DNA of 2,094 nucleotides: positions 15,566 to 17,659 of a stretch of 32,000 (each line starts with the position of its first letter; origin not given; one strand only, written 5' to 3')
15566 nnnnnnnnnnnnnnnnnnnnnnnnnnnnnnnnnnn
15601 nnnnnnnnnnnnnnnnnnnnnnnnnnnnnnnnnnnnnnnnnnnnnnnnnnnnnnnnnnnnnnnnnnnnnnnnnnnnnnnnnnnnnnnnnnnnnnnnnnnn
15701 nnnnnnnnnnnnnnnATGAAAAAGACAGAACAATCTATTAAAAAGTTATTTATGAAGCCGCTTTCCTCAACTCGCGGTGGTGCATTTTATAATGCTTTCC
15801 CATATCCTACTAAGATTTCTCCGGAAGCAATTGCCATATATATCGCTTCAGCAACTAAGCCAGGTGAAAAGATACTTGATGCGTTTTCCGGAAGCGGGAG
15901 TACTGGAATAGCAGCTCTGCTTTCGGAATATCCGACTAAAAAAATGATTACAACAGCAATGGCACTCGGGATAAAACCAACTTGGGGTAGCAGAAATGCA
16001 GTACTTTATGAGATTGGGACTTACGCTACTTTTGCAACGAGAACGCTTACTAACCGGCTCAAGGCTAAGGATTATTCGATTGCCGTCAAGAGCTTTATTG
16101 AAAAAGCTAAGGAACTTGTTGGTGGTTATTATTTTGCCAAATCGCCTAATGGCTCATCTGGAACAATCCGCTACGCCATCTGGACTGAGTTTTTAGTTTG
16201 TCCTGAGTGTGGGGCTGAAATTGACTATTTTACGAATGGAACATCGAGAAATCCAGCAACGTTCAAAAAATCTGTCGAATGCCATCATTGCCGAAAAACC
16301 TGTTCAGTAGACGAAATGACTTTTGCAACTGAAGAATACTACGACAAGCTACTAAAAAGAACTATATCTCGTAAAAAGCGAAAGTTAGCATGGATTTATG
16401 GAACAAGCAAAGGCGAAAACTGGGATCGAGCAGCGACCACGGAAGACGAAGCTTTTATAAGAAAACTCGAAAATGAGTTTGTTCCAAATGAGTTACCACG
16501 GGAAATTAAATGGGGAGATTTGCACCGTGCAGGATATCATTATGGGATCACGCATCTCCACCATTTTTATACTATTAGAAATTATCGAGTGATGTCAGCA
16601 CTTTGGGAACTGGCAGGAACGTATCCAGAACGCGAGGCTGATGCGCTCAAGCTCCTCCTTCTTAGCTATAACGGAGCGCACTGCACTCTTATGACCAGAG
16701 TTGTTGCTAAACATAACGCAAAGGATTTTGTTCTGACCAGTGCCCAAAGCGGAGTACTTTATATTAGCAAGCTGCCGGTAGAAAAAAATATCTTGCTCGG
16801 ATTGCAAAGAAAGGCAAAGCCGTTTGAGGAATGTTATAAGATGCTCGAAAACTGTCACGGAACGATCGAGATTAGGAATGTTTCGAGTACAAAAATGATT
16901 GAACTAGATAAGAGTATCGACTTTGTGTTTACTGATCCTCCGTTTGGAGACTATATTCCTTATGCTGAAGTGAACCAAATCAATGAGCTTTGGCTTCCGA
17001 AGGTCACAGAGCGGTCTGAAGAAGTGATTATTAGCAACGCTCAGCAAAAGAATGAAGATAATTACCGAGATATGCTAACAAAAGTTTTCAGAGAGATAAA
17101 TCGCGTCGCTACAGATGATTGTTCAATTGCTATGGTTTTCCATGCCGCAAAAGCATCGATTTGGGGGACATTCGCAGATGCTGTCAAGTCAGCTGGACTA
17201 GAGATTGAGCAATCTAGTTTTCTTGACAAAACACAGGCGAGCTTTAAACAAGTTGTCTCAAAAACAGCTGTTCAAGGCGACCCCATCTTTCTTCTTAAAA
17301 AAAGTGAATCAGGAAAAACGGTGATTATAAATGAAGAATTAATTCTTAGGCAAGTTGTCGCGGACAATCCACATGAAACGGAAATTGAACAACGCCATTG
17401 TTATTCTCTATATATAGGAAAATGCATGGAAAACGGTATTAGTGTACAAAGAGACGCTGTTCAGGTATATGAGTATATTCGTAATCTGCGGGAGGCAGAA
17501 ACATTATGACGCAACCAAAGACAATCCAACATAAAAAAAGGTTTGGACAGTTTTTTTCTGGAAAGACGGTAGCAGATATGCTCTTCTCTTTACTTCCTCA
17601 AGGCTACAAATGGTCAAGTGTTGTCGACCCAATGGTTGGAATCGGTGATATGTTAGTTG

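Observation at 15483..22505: Translationally coupled operon of a C-protein and three methyltransferase-fold proteins with no stand-alone nuclease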

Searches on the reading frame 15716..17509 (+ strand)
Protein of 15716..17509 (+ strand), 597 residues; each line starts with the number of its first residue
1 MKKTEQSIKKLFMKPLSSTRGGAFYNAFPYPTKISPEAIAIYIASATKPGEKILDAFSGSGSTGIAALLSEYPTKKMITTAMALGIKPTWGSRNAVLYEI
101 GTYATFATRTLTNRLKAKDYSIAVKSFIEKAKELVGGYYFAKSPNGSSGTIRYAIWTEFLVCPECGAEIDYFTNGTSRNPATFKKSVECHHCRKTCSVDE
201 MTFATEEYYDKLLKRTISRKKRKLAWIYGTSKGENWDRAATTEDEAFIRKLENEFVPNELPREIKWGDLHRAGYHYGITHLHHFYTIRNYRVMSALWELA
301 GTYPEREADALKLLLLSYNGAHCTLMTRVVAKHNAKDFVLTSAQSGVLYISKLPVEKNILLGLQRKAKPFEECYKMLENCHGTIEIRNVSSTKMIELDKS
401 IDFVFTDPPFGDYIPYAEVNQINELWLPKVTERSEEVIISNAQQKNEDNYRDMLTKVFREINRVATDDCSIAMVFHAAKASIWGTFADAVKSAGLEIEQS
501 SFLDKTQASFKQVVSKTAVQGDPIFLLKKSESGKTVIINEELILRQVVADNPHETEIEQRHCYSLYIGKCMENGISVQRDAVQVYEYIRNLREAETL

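Call 5: search_protein_families(library=pfam, proteins=[window:15716-17509:+], max_evalue=0.01)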
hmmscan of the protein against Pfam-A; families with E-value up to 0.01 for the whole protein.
window:15716-17509:+ (597 aa): 3 families
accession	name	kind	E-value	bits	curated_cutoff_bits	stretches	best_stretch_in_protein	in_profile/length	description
PF01555.25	N6_N4_Mtase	-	9.6e-12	45.7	26.7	1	19-69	155-201/221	DNA methylase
PF01170.24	UPF0020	-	1.1e-05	25.7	22.3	0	30-99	8-78/197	RMKL-like, methyltransferase domain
PF03602.21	Cons_hypoth95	-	0.00026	21.2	24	0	385-423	95-137/182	Conserved hypothetical protein 95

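Call 6: search_protein_families(library=padloc, proteins=[window:15716-17509:+], max_evalue=0.01)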
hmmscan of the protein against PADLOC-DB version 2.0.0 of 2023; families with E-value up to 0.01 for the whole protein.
window:15716-17509:+ (597 aa): 32 families (the best 25 are shown)
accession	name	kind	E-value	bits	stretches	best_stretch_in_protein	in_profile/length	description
PDLC02541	PglX|PglXI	-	3.6e-98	327.8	1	12-525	103-618/919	PglXI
PDLC03346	MTase_II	-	8.6e-62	207.1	2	148-533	358-740/1068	Type II methyltransferase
PDLC03312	MTase_II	-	2.3e-45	152.8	1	23-517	190-648/1344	Type II methyltransferase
PDLC03319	MTase_II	-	2.7e-22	77.2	1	337-551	222-444/503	Type II methyltransferase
PDLC03367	MTase_II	-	3.2e-10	37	1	282-500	224-447/633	Type II methyltransferase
PDLC02189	DUF1156_MTase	-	7e-10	35.7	1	276-540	437-688/944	-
PDLC03371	MTase_II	-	1.9e-08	32.1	1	30-68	191-229/260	Type II methyltransferase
PDLC03325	MTase_II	-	2.2e-08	31.2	1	398-472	290-359/426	Type II methyltransferase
PDLC03314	MTase_II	-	1.5e-07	27.9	1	276-530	435-679/944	Type II methyltransferase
PDLC03228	MTase_II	-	1.2e-06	26.5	1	30-69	144-183/227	Type II methyltransferase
PDLC03353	MTase_II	-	1.2e-06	26.3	1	396-476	22-81/260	Type II methyltransferase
PDLC03387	MTase_II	-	1.2e-06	25.9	1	35-67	219-251/289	Type II methyltransferase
PDLC03380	MTase_II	-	8.1e-06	23.3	0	392-464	254-328/393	Type II methyltransferase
PDLC04134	mad2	-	4.1e-05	20.6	0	34-68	274-310/492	mads_2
PDLC03216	MTase_II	-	5.3e-05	20.4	0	41-67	205-231/364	Type II methyltransferase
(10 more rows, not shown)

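Call 7: search_protein_families(library=ncbifam, proteins=[window:15716-17509:+], max_evalue=0.01)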
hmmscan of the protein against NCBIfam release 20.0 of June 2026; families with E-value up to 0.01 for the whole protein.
window:15716-17509:+ (597 aa): 4 families
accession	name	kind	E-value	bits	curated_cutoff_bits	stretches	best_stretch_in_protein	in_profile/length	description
NF042963.1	DUF1156_antiphage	equivalog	3e-10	38.9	1000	1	273-542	455-717/960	anti-phage-associated DUF1156 domain-containing protein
NF010253.0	PRK13699.1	subfamily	1.5e-05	24.8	244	1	14-70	128-184/226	DNA methyltransferase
NF050803.1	DnaMtaseCcrMCaul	equivalog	0.0013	17.8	830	0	36-67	191-223/350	adenine-specific DNA-methyltransferase CcrM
TIGR00095.1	TIGR00095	equivalog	0.0088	15.7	117.5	0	50-68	53-71/194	16S rRNA (guanine(966)-N(2))-methyltransferase RsmD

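Call 15: search_solved_structures(query=window:15716-17509:+, max_evalue=1, show_alignments=1)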
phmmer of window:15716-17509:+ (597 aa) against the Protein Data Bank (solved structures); distinct sequences matched with E-value up to 1: 6.
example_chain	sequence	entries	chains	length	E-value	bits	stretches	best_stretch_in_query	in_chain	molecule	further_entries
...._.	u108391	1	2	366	0.0076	18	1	30-67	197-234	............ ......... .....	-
3m4x_A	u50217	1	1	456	0.19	13.4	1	17-69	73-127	NOL1/NOP2/sun family protein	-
9c3u_A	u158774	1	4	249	0.38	12.4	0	29-67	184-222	Methyltransferase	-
8urk_A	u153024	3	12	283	0.49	12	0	29-67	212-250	Methyltransferase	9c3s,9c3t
8s9m_A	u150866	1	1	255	0.75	11.4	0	39-68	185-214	DNA cytosine-N4 methyltransferase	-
8s9n_A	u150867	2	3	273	0.87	11.2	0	39-68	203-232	DNA cytosine-N4 methyltransferase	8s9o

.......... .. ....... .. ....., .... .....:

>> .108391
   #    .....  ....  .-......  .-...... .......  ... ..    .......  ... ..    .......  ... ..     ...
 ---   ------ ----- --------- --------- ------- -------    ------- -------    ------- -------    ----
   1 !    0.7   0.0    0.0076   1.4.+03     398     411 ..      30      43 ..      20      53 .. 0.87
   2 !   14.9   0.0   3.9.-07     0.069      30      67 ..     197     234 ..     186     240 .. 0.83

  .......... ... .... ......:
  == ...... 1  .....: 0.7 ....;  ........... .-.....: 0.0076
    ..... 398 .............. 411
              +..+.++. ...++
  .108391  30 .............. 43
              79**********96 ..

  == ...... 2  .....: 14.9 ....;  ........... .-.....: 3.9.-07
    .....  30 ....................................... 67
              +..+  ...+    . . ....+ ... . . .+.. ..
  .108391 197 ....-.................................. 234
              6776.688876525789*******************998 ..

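Call 24: find_homologous_proteins(query=window:15716-17509:+, max_evalue=0.00001)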
Query window:15716-17509:+ (597 aa): 2211 proteins with E <= 0.00001 among 8000 candidates; the best 120 are listed.
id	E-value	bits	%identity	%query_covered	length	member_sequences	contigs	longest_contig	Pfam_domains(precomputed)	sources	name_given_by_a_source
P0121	0.0e+0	1367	100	100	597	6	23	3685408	PF01170.25,PF01555.25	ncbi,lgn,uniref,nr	ncbi:DNA methyltransferase [Ruminococcus albus]|uniref:DNA methylase N-4/N-6 domain protein n=1 Tax=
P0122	0.0e+0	1082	78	100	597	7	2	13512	PF01555.25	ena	-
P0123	0.0e+0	1078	78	100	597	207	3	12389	PF01555.25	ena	-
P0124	0.0e+0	1067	76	100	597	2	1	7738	PF01555.25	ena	-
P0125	0.0e+0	1058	76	100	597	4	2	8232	PF01555.25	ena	-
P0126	0.0e+0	1057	77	100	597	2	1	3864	PF01555.25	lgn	-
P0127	0.0e+0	1043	76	99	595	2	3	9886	PF01555.25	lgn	-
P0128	0.0e+0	1042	75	99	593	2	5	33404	PF01555.25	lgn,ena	-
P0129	0.0e+0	1038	75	99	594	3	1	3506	PF01555.25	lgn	-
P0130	0.0e+0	1034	74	100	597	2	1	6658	PF01555.25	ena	-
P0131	0.0e+0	1034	74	100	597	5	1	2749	PF01555.25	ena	-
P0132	0.0e+0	1023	73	100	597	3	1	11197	PF01555.25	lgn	-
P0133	0.0e+0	1016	73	99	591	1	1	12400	PF01555.25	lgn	-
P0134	2.5e-298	1008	73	99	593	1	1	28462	PF01555.25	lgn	-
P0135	1.3e-296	1003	72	100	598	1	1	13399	PF01170.25,PF01555.25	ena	-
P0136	1.2e-295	1000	72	100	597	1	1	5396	PF01555.25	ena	-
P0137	1.6e-295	999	72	99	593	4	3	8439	PF01555.25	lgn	-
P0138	2.1e-295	999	72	99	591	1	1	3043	PF01555.25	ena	-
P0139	2.8e-295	998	72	99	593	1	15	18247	PF01555.25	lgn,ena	-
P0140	2.9e-295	998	72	99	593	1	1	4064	PF01555.25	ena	-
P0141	3.2e-295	998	72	99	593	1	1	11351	PF01555.25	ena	-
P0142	9.8e-295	997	72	98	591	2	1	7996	PF01555.25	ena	-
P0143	2.8e-294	995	72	100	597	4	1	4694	PF03602.22,PF01555.25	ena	-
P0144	5.1e-294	994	72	99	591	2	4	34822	PF01555.25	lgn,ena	-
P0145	9.3e-294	993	72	99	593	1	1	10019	PF01555.25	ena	-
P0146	1.3e-293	993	71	99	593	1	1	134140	PF01555.25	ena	-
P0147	1.8e-293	992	72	99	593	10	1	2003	PF01555.25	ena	-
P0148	2.0e-293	992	72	99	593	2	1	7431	PF01555.25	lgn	-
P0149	2.3e-293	992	72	100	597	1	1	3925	PF01555.25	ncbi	-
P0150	2.5e-293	992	72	99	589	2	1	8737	PF03602.22,PF01555.25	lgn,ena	-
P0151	3.7e-293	991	72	99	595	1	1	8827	PF01555.25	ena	-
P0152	3.2e-292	988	72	98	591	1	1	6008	PF01555.25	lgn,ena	-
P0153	3.7e-292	988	72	98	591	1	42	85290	PF01555.25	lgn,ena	-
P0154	3.7e-292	988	71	100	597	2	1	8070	PF01555.25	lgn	-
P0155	5.5e-292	988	72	98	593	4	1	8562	PF01555.25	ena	-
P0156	6.5e-292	987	72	98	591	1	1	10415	PF01555.25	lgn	-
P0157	7.0e-292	987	72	98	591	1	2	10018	PF01555.25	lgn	-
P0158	9.2e-292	987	72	98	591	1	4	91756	PF01555.25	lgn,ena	-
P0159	1.2e-291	986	72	98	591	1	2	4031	PF01555.25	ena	-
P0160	1.3e-291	986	72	98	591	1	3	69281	PF01555.25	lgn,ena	-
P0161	1.3e-291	986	72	98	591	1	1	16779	PF01555.25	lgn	-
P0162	1.6e-291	986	72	98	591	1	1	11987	PF01555.25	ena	-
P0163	2.0e-291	986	71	99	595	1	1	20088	PF01555.25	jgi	-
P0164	2.1e-291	986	72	98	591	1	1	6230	PF01555.25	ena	-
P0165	2.2e-291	986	71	99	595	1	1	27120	PF01555.25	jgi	jgi:16S rRNA G966 N2-methylase RsmD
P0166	2.4e-291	985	72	98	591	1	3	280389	PF01555.25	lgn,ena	-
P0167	2.9e-291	985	72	98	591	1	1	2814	PF01555.25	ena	-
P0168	2.9e-291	985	72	98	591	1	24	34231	PF01555.25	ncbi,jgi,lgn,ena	-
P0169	3.3e-291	985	72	98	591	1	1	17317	PF01555.25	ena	-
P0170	3.3e-291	985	72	98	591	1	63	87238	PF01555.25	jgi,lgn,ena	-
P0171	3.4e-291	985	72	98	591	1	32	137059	PF01555.25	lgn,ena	-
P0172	4.3e-291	985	72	98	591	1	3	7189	PF01555.25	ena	-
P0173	4.3e-291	985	72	98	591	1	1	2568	PF01555.25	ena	-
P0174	4.5e-291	985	72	98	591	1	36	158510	PF01555.25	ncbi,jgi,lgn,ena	-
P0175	5.5e-291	984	72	98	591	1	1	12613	PF01555.25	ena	-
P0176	6.1e-291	984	72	98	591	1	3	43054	PF01555.25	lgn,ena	-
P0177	6.1e-291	984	72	98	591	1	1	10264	PF01555.25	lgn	-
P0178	6.2e-291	984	72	98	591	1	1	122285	PF01555.25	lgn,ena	-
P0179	6.3e-291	984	72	98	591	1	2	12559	PF01555.25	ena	-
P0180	6.5e-291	984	72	98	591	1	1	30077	PF01555.25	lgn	-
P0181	7.1e-291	984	72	98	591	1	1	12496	PF01555.25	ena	-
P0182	7.4e-291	984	72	98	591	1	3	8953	PF01555.25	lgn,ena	-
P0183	7.7e-291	984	72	98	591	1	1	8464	PF01555.25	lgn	-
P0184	8.0e-291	984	72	98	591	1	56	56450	PF01555.25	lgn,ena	-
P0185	1.0e-290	983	72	98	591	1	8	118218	PF01555.25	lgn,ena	-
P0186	1.1e-290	983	72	98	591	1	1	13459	PF01555.25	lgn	-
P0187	1.1e-290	983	72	98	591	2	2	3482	PF01555.25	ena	-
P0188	1.4e-290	983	72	98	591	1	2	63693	PF01555.25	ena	-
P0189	1.5e-290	983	72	98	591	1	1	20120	PF01555.25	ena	-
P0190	1.5e-290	983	72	98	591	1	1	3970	PF01555.25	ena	-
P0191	2.0e-290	982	72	98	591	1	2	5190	PF01555.25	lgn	-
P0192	2.2e-290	982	72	98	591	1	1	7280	PF01555.25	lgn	-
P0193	2.3e-290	982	72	98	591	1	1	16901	PF01555.25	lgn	-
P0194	2.7e-290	982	72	98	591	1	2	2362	PF01555.25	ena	-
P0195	2.8e-290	982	72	98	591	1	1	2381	PF01555.25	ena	-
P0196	2.8e-290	982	72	98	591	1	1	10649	PF01555.25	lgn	-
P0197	2.8e-290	982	72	98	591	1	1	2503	PF01555.25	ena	-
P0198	3.1e-290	982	72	98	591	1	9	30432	PF01555.25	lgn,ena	-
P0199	3.4e-290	982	71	99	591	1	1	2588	PF01555.25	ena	-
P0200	4.1e-290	981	72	98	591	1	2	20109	PF01555.25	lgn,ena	-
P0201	4.2e-290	981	72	98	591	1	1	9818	PF01555.25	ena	-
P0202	4.4e-290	981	72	98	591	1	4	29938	PF01555.25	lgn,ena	-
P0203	5.1e-290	981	71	99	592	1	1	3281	PF01555.25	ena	-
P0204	5.3e-290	981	72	98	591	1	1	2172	PF01555.25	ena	-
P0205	5.4e-290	981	72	98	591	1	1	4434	PF01555.25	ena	-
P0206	5.7e-290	981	72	98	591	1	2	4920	PF01555.25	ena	-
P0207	6.1e-290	981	72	98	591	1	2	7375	PF01555.25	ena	-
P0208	7.3e-290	981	72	98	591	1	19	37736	PF01555.25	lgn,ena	-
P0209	7.3e-290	981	72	98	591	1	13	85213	PF01555.25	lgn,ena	-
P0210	7.7e-290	980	71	98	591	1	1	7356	PF01555.25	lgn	-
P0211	7.8e-290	980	72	98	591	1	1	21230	PF01555.25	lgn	-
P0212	1.0e-289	980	72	98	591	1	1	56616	PF01555.25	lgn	-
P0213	1.1e-289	980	71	98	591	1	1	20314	PF01555.25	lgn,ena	-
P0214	1.4e-289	980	72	98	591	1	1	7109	PF01555.25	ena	-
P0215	1.4e-289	980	72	99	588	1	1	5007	PF01555.25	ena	-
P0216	1.6e-289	979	70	99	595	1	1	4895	PF01555.25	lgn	-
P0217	1.9e-289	979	72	98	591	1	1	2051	PF01555.25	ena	-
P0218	1.9e-289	979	72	98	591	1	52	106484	PF01555.25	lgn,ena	-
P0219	1.9e-289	979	71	98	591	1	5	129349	PF01555.25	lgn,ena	-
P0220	2.5e-289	979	71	98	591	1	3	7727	PF01555.25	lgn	-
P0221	2.5e-289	979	72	98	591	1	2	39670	PF01555.25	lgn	-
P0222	2.6e-289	979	71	98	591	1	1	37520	PF01555.25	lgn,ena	-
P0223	2.6e-289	979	71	98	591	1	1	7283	PF01555.25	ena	-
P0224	2.9e-289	979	72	98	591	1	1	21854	PF01555.25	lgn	-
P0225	4.3e-289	978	70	99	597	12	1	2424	PF01555.25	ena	-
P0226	5.6e-289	978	71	99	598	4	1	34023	PF01555.25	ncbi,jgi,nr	ncbi:MAG TPA: DNA methyltransferase [Eubacteriales bacterium]|jgi:16S rRNA G966 N2-methylase RsmD|nr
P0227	6.4e-289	977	71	98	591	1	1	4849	PF01555.25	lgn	-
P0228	7.1e-289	977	71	100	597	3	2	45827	PF01555.25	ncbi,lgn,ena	-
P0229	9.2e-289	977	70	100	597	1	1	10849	PF01555.25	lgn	-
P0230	1.1e-288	977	71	98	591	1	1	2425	PF01555.25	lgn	-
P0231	1.3e-288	976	71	98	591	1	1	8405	PF01555.25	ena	-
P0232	1.7e-288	976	71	98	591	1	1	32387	PF01555.25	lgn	-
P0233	3.2e-288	975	71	98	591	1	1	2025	PF01555.25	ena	-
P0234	4.6e-288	975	71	98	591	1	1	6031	PF01555.25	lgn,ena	-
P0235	4.9e-288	975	70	99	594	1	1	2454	PF01555.25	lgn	-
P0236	5.4e-288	974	70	98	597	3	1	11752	PF01555.25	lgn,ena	-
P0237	1.1e-287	973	70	100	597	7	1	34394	PF03602.22,PF01555.25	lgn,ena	-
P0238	3.1e-287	972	69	100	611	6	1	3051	PF01555.25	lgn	-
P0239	2.3e-286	969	69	100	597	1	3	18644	PF01555.25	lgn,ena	-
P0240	2.8e-286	969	70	98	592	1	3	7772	PF01170.25,PF01555.25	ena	-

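Call 26: find_encoding_contigs(protein=P0166, flank=9000, max_places=3)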
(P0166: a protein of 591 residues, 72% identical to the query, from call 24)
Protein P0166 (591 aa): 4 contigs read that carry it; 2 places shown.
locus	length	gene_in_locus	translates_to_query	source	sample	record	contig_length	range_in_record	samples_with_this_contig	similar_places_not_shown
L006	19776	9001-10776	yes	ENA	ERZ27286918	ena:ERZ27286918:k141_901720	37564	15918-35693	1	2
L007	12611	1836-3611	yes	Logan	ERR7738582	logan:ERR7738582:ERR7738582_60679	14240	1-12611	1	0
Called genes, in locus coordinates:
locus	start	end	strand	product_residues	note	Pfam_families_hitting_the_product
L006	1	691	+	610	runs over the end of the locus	PF02534:T4SS-DNA_transf, PF10412:TrwB_AAD_bind, PF12696:TraG-D_C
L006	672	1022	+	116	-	-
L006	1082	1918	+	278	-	PF19478:TrbL_2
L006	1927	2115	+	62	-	-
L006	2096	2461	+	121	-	PF12666:PrgI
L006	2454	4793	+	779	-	PF12846:AAA_10 (weak), PF01935:DUF87 (weak), PF19044:P-loop_TraG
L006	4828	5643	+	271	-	PF04203:Sortase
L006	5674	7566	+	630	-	PF05257:CHAP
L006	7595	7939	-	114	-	PF13560:HTH_31, PF12844:HTH_19 (weak), PF01381:HTH_3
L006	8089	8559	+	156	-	PF06908:YpsA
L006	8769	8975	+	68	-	PF13443:HTH_26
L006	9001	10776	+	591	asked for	PF01555:N6_N4_Mtase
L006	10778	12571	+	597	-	PF02384:N6_Mtase (weak), PF07669:Eco57I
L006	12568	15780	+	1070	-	PF02384:N6_Mtase, PF07669:Eco57I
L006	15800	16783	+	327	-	PF16902:FokI_D3 (faint), PF13280:WYL, PF25583:WCX (faint)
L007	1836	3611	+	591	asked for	PF01555:N6_N4_Mtase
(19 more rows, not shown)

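Call 63: search_protein_families(library=phrogs, proteins=[window:15716-17509:+], max_evalue=1)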
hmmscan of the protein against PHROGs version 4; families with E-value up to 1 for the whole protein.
window:15716-17509:+ (597 aa): 16 families
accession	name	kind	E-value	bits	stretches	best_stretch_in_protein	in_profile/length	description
phrog_67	-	other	4.5e-13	50.1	2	37-68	289-320/743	DNA methyltransferase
phrog_498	-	other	2.8e-12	47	2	31-67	360-396/633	DNA methyltransferase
phrog_10183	-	other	3e-12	46.6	2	394-499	512-637/889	DNA methyltransferase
phrog_18146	-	other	4.6e-10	40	2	23-69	42-89/452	DNA methyltransferase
phrog_3008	-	other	7.7e-05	23.1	1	42-69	162-189/244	DNA methyltransferase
phrog_18293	-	other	0.0036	18.2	1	39-70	55-86/119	methyltransferase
phrog_6025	-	other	0.0097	16.5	0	398-415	28-45/192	DNA methyltransferase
phrog_4852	-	unknown function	0.016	15.9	1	160-221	14-64/194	-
phrog_1257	-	moron, auxiliary metabolic gene and host takeover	0.018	16.3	1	159-212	31-82/97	ribosome associated inhibitor A; zinc finger domain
phrog_22543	-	unknown function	0.061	14.7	0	156-170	84-98/105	-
phrog_10675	-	unknown function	0.096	13.9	1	160-218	6-63/98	-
phrog_35227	-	unknown function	0.1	13.1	1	444-499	165-219/242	-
phrog_20613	-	unknown function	0.11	13.7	1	334-387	18-72/98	-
phrog_655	-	DNA, RNA and nucleotide metabolism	0.25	12.2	1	156-268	178-281/343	homing endonuclease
phrog_6952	-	other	0.29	12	1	42-68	126-152/181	DNA methyltransferase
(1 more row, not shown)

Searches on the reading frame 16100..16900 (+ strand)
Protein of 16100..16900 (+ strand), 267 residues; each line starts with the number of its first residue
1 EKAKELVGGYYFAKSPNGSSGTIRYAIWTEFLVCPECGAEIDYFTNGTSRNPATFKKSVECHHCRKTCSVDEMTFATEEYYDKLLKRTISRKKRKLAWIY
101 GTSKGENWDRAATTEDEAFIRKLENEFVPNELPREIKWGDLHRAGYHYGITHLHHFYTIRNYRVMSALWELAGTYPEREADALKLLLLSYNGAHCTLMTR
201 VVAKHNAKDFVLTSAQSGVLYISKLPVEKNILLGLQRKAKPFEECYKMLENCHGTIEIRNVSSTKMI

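Call 49: search_protein_families(library=pfam, proteins=[window:16100-16900:+], max_evalue=10)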
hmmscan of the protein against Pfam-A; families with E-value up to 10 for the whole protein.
window:16100-16900:+ (267 aa): 7 families
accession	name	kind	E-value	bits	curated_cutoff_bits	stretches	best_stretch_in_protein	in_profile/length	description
PF24460.1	DUF7575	-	0.0087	15.8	28.5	1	33-42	5-14/28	Domain of unknown function (DUF7575)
PF12760.12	Zn_ribbon_IS1595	-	0.011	16.2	25.4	1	26-67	13-46/46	Transposase zinc-ribbon domain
PF12773.13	DZR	-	0.056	14.1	27.3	1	31-71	12-37/45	Double zinc ribbon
PF14354.12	Lar_restr_allev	-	0.092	13.4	28.6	1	30-88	2-50/58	Restriction alleviation protein Lar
PF08274.17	Zn_Ribbon_YjdM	-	0.17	12.4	30.8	1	31-41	19-29/30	PhnA Zinc-Ribbon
PF21344.3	Zn_ribbon_LysW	-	0.42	10.7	27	1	30-41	20-31/46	Alpha-aminoadipate carrier protein LysW-like, globular domain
PF24463.1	DUF7577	-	0.62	10.2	28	1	33-42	4-13/27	Domain of unknown function (DUF7577)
